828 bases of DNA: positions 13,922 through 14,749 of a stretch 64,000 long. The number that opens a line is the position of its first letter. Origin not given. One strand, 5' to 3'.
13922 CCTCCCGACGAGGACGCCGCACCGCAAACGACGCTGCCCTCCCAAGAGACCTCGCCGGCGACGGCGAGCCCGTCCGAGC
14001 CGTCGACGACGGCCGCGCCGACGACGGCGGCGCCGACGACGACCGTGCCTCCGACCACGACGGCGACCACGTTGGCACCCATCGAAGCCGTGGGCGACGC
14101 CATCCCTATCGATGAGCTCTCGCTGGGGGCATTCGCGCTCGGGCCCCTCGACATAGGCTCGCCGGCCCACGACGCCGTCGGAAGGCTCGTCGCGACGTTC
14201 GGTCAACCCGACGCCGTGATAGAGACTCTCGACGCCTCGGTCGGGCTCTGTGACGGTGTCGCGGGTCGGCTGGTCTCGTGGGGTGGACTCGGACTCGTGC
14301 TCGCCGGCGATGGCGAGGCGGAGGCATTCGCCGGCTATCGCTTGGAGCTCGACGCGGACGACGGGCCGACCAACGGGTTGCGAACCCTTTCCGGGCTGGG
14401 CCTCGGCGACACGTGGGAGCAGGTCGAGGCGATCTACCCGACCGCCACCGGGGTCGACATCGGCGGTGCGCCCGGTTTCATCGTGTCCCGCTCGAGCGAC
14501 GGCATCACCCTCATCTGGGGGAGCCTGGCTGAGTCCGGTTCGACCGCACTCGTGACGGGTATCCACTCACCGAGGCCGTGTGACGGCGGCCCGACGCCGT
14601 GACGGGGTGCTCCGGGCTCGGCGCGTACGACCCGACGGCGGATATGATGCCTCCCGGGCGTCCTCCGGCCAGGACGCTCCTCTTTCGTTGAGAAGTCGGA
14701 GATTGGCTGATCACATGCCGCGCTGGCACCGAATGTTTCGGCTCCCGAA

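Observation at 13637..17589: LCP-fusion gene flanked on both sides by paralogous Thr-linker membrane proteins sharing an unassigned C-terminal domain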

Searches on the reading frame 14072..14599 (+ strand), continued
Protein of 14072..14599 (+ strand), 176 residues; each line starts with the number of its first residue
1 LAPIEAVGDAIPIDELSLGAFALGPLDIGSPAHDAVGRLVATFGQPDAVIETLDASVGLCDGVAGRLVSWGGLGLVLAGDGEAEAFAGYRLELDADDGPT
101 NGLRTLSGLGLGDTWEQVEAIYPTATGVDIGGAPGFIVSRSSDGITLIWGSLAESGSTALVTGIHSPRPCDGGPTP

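Call 36: find_encoding_contigs(protein=P0049, flank=8000, max_places=2)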
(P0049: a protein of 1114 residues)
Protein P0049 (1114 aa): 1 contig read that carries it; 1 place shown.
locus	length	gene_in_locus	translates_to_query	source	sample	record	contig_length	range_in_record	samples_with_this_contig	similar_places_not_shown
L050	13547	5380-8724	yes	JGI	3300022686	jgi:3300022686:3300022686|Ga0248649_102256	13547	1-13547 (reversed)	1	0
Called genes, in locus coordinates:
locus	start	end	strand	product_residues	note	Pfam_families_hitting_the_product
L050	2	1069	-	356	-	?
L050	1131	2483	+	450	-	PF00875:DNA_photolyase, PF03441:FAD_binding_7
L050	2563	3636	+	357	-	PF06224:AlkZ-like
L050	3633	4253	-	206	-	-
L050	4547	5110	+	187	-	PF01661:Macro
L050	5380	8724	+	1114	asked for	PF00072:Response_reg, PF00990:GGDEF (weak), PF13641:Glyco_tranf_2_3, PF00535:Glycos_transf_2, PF13506:Glyco_transf_21 (weak), PF13632:Glyco_trans_2_3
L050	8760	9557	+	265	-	PF12974:Phosphonate-bd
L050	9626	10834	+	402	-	PF01053:Cys_Met_Meta_PP, PF00155:Aminotran_1_2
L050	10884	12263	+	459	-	PF01546:Peptidase_M20, PF07687:M20_dimer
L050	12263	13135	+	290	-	-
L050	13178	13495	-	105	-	-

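Call 37: find_encoding_contigs(protein=P0155, flank=6000, max_places=3)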
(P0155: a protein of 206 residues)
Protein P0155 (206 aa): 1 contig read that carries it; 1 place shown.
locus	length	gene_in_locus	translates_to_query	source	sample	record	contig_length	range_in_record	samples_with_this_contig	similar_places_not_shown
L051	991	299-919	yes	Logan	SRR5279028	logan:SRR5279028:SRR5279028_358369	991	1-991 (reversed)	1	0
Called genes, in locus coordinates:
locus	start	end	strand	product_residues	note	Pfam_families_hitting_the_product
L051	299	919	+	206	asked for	-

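Call 38: find_encoding_contigs(protein=P0146, flank=6000, max_places=3)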
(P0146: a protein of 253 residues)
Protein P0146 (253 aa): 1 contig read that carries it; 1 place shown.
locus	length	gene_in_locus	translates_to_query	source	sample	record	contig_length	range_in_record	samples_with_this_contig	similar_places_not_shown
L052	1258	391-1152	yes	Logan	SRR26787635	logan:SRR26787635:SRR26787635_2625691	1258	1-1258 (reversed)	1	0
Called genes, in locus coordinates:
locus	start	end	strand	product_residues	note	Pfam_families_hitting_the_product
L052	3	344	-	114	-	?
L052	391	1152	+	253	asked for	-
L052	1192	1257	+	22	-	?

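Call 39: find_encoding_contigs(protein=P0144, flank=6000, max_places=3)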
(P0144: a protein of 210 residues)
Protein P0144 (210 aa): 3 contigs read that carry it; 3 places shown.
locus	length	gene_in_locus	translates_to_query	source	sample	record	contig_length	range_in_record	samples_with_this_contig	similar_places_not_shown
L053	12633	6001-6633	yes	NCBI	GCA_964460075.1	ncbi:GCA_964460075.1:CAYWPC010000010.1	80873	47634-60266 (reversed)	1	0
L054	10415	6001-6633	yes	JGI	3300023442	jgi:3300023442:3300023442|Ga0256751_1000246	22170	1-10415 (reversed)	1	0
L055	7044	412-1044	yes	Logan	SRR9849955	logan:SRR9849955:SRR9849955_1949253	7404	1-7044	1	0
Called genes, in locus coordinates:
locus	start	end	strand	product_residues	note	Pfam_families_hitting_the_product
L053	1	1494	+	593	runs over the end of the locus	PF01590:GAF (weak), PF13185:GAF_2, PF00512:HisKA, PF02518:HATPase_c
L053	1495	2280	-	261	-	PF00106:adh_short, PF13561:adh_short_C2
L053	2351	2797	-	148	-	-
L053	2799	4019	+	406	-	PF05958:tRNA_U5-meth_tr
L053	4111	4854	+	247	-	PF06167:Peptidase_M90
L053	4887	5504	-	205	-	PF03703:bPH_2, PF09851:SHOCT (weak)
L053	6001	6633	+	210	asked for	-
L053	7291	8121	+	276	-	PF12705:PDDEXK_1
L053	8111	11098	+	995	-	PF00580:UvrD-helicase, PF13245:AAA_19, PF13538:UvrD_C_2 (faint), PF13361:UvrD_C, PF01930:Cas_Cas4 (faint), PF10926:DUF2800, PF12705:PDDEXK_1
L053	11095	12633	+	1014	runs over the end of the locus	PF00580:UvrD-helicase, PF13245:AAA_19, PF13538:UvrD_C_2 (faint), PF13361:UvrD_C, PF12705:PDDEXK_1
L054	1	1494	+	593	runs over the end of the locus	PF01590:GAF (weak), PF13185:GAF_2, PF00512:HisKA, PF02518:HATPase_c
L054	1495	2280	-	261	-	PF00106:adh_short, PF13561:adh_short_C2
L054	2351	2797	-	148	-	-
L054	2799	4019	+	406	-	PF05958:tRNA_U5-meth_tr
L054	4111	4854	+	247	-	PF06167:Peptidase_M90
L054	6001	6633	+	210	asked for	-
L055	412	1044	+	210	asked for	-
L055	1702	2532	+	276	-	PF12705:PDDEXK_1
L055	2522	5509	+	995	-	PF00580:UvrD-helicase, PF13245:AAA_19, PF13538:UvrD_C_2 (faint), PF13361:UvrD_C, PF01930:Cas_Cas4 (faint), PF10926:DUF2800, PF12705:PDDEXK_1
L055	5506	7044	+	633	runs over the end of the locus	?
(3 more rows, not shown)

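Call 57: fold_search(model_id=the predicted structure, library=viral)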
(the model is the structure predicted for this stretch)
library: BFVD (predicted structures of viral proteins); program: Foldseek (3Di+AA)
matches with E <= 10: 531; with E <= 0.001: 0
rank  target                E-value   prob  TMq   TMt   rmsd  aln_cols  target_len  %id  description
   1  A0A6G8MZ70            8.3e-02  0.23  0.21  0.18  12.3       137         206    9  Uncharacterized protein [Cedratvirus kamchatka]
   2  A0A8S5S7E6            9.2e-02  0.60  0.38  0.30   8.8       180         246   12  Zinc-ribbon domain protein [Myoviridae sp. ctnzH2]
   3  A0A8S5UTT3            2.5e-01  0.08  0.15  0.11  14.8       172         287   14  Collagen alpha 1(VIII) chain protein [Myoviridae sp. ctYA416]
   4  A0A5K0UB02            2.8e-01  0.13  0.18  0.08  12.6       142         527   10  Uncharacterized protein [Yasminevirus sp. GU-2018]
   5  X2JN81                3.3e-01  0.13  0.16  0.30  12.0       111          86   14  Minor structural protein [Bacillus phage Bcp1]
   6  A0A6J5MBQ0            3.7e-01  0.06  0.16  0.12  15.4       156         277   10  Uncharacterized protein [uncultured Caudovirales phage]
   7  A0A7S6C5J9            3.7e-01  0.04  0.13  0.05  18.2       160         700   13  (no name in the UniProt tables at hand)
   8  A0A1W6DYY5            4.3e-01  0.47  0.21  0.27   5.6        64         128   12  Uncharacterized protein [Aeromonas phage phiA8-29]
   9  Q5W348                4.8e-01  0.60  0.23  0.37   4.6        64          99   12  Uncharacterized protein [Sulfolobus islandicus rod-shaped virus 1]
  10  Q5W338                4.8e-01  0.51  0.23  0.38   4.9        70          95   11  Uncharacterized protein [Sulfolobus islandicus rod-shaped virus 1]
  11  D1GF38                5.4e-01  0.63  0.23  0.41   4.7        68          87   12  Uncharacterized protein [Sulfolobus spindle-shaped virus 6]
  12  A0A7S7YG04            5.4e-01  0.06  0.15  0.10  15.3       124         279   11  Proliferating cell nuclear antigen [Medusavirus stheno T3]
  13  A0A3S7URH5            6.0e-01  0.06  0.18  0.10  17.1       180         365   14  (no name in the UniProt tables at hand)
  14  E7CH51                6.0e-01  0.04  0.13  0.04  13.0       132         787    9  Fiber [Murine adenovirus 2]
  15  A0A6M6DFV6            6.4e-01  0.11  0.23  0.23  12.1       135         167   11  (no name in the UniProt tables at hand)
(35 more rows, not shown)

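Call 71: search_protein_families(library=pfam, proteins=[L040:6570-8990:+, L040:9036-9749:+, L041:6539-7855:+, L041:7862-8752:+, L041:8773-10077:+, L045:2712-4436:+], max_evalue=0.00001)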
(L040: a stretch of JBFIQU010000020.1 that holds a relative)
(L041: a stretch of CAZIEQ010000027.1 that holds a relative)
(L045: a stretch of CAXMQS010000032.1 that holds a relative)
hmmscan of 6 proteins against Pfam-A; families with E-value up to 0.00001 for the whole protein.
L040:6570-8990:+ (807 aa): 3 families
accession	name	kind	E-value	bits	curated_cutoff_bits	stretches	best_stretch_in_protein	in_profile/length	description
PF13517.12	FG-GAP_3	-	1.2e-25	90.3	26.9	2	470-530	1-60/61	FG-GAP-like repeat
PF01839.29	FG-GAP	-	2.8e-21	75.4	22.1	0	468-481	7-20/37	FG-GAP repeat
PF08486.15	SpoIID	-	1.2e-13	51.9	23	1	216-316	10-97/97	Stage II sporulation protein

L040:9036-9749:+ (238 aa): 1 family
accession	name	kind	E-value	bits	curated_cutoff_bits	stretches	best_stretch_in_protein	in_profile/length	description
PF01061.29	ABC2_membrane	-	1.2e-09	38.5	26.9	1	37-228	17-209/211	ABC-2 type transporter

L041:6539-7855:+ (439 aa): 4 families
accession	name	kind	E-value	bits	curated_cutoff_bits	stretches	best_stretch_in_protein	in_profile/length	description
PF03721.20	UDPG_MGDP_dh_N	-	1.6e-49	168.5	27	1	15-195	1-187/187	UDP-glucose/GDP-mannose dehydrogenase family, NAD binding domain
PF00984.24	UDPG_MGDP_dh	-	5.6e-34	116.6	25.4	1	210-301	2-93/94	UDP-glucose/GDP-mannose dehydrogenase family, central domain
PF03720.21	UDPG_MGDP_dh_C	-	4.6e-26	91.6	30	1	324-420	1-102/103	UDP-glucose/GDP-mannose dehydrogenase family, UDP binding domain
PF03807.23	F420_oxidored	-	5.7e-10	40.1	21.6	0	17-110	2-79/94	NADP oxidoreductase coenzyme F420-dependent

L041:7862-8752:+ (297 aa): 2 families
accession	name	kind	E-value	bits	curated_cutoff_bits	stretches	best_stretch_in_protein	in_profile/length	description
PF00483.29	NTP_transferase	-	6.1e-27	95.2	21.2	1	8-243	2-213/245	Nucleotidyl transferase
PF12804.13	NTP_transf_3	-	1.1e-06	29.3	27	1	11-162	4-122/160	MobA-like NTP transferase domain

L041:8773-10077:+ (435 aa): 1 family
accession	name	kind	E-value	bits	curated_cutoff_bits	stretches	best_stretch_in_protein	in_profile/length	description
PF02397.22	Bac_transf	-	3.6e-58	196.5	27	1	240-429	1-178/179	Bacterial sugar transferase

L045:2712-4436:+ (575 aa): 5 families
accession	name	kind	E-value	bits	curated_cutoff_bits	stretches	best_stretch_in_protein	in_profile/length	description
PF01747.23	ATP-sulfurylase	-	7.7e-84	280.8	24.3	1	172-386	2-211/212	ATP-sulfurylase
PF01583.26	APS_kinase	-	2.4e-59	200.2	21.1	1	394-547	1-152/152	Adenylylsulphate kinase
PF14306.12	PUA_2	-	1.5e-51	174.6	27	1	7-163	2-158/159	PUA-like domain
PF08433.16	KTI12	-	1.7e-06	28.2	22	1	398-519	4-122/271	Chromatin associated protein KTI12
PF13671.12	AAA_33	-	3.2e-06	27.9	27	1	399-515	3-117/143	AAA domain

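Call 74: search_protein_families(library=pfam, proteins=[L044:2763-3656:+, L044:3690-5009:+, L044:5049-7385:+, L044:7398-8570:+, L037:938-2953:+, L037:3074-5911:+, L037:7333-8505:+, L037:8576-9436:+, L037:9436-10560:+], max_evalue=0.00001)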
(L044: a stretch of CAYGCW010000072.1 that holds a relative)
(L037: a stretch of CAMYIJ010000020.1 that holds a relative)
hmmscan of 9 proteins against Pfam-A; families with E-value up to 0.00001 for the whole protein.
L044:2763-3656:+ (298 aa): 1 family
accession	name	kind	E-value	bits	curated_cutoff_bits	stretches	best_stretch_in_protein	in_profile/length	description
PF00483.29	NTP_transferase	-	3.3e-26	92.8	21.2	1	15-270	7-240/245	Nucleotidyl transferase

L044:3690-5009:+ (440 aa): 1 family
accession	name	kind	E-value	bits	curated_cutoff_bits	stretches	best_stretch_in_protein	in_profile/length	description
PF02397.22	Bac_transf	-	3.8e-63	212.7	27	1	252-434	1-178/179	Bacterial sugar transferase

L044:5049-7385:+ (779 aa): 2 families
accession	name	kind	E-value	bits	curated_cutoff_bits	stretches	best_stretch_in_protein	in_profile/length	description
PF13539.11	Peptidase_M15_4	-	4.5e-16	59.6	25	1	155-216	3-69/70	D-alanyl-D-alanine carboxypeptidase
PF13517.12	FG-GAP_3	-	4.4e-12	46.9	26.9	1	426-489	1-60/61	FG-GAP-like repeat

L044:7398-8570:+ (391 aa): 2 families
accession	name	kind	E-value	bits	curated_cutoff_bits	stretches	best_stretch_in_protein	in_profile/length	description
PF13692.12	Glyco_trans_1_4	-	2.6e-10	41.2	27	1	232-344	20-136/142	Glycosyl transferases group 1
PF00534.26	Glycos_transf_1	-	2.9e-06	27.4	26.4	1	231-321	32-123/172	Glycosyl transferases group 1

L037:938-2953:+ (672 aa): 2 families
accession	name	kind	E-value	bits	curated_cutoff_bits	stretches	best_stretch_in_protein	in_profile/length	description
PF02518.31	HATPase_c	-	9e-22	78.1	26.4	1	555-661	1-109/111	Histidine kinase-, DNA gyrase B-, and HSP90-like ATPase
PF00512.31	HisKA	-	8.3e-15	55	26.9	1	444-509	2-64/66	His Kinase A (phospho-acceptor) domain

L037:3074-5911:+ (946 aa): 6 families
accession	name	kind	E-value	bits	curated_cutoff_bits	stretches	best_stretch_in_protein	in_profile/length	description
PF00072.30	Response_reg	-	7.6e-23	81.2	30.2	1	16-126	1-110/111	Response regulator receiver domain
PF13641.12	Glyco_tranf_2_3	-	1.5e-22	81.2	27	1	386-612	1-230/230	Glycosyltransferase like family 2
PF13632.12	Glyco_trans_2_3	-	1.4e-15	58.1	27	1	476-663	4-196/198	Glycosyl transferase family group 2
PF00535.33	Glycos_transf_2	-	1.9e-12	47.9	23.3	1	389-530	1-136/168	Glycosyl transferase family 2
PF13506.12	Glyco_transf_21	-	1e-08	35.3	21.7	1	454-610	14-173/174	Glycosyl transferase family 21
PF00990.26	GGDEF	-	3.3e-06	27.4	23.8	1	149-288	15-156/161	Diguanylate cyclase, GGDEF domain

L037:7333-8505:+ (391 aa): 2 families
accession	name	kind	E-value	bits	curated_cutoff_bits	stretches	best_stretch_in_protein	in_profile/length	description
PF16653.10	Sacchrp_dh_C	-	7.5e-52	177.5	31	1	125-378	1-265/265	Saccharopine dehydrogenase C-terminal domain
PF03435.24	Sacchrp_dh_NADP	-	4.3e-22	79.2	25.1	1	3-120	1-128/129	Saccharopine dehydrogenase NADP binding domain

L037:8576-9436:+ (287 aa): 2 families
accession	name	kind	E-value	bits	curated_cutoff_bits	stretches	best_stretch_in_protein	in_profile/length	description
PF00005.33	ABC_tran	-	6.9e-34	117.8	25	1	22-160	2-136/137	ABC transporter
PF13304.12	AAA_21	-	5e-13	50.2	27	1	127-194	232-302/304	AAA domain, putative AbiEii toxin, Type IV TA system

L037:9436-10560:+ (375 aa): 1 family
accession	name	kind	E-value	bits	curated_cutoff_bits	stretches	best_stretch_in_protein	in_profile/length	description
PF12698.13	ABC2_membrane_3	-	3.2e-21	76.2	31.6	1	30-365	5-346/347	ABC-2 family transporter protein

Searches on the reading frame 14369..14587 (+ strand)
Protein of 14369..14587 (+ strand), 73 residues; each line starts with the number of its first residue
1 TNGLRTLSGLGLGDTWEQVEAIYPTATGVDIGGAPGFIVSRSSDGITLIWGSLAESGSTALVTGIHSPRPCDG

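Call 63: search_solved_structures(query=A4, max_evalue=10, show_alignments=3)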
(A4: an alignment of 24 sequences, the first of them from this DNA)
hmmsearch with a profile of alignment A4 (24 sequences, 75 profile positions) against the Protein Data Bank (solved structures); distinct sequences matched with E-value up to 10: 2.
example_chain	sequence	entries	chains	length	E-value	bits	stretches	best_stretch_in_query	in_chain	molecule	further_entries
3lif_A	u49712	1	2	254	0.018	18.3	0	22-60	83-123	Putative diguanylate cyclase (GGDEF) with PAS/PAC domain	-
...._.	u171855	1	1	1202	1.6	12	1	8-63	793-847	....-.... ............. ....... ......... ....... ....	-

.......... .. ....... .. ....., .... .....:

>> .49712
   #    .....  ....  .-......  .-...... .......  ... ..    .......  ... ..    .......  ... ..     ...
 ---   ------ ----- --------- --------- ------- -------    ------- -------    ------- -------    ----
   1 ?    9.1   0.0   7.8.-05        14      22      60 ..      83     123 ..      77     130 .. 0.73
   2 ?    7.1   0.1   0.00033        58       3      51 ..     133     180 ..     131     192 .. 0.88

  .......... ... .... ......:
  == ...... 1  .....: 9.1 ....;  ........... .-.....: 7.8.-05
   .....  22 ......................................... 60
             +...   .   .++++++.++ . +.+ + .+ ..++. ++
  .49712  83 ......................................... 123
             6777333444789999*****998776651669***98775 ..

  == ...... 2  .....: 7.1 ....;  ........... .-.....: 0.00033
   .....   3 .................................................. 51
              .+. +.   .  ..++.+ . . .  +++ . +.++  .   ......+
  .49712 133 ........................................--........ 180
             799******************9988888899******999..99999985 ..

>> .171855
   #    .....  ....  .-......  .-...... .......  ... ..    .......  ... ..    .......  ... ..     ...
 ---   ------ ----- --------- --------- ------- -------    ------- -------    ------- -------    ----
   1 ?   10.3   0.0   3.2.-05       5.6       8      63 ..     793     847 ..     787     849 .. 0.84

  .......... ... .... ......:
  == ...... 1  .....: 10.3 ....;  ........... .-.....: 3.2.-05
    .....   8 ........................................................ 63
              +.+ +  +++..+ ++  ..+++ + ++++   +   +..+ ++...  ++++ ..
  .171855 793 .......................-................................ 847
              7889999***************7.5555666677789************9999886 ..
